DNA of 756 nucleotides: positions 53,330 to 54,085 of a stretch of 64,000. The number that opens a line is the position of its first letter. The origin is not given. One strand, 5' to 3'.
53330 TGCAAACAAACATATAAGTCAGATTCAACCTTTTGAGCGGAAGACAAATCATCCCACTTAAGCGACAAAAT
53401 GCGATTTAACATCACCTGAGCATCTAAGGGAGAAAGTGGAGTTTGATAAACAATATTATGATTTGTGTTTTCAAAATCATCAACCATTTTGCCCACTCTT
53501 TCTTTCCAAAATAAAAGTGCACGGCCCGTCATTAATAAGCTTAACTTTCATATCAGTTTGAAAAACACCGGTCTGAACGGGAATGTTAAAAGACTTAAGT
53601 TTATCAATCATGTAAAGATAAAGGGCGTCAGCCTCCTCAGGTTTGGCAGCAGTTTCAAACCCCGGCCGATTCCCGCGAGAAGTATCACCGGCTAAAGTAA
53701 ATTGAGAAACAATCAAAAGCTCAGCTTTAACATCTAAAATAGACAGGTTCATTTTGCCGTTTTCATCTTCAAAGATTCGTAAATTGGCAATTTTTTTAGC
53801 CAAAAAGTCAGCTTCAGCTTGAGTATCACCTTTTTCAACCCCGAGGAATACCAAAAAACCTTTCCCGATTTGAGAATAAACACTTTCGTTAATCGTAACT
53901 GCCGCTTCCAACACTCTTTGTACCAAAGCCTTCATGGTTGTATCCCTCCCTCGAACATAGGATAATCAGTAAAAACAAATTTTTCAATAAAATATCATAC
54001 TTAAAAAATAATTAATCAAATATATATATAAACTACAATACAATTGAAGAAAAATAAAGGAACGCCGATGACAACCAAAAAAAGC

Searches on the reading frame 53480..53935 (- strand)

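Call 78: search_protein_families(library=pfam, proteins=[window:53480-53935:-], max_evalue=0.00001)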
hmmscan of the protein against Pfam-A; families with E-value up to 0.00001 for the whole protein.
window:53480-53935:- (151 aa): 1 family
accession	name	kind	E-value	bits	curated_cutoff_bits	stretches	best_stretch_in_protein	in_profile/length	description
PF02580.21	Tyr_Deacylase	-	5.3e-56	189.4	25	1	2-144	1-144/144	D-Tyr-tRNA(Tyr) deacylase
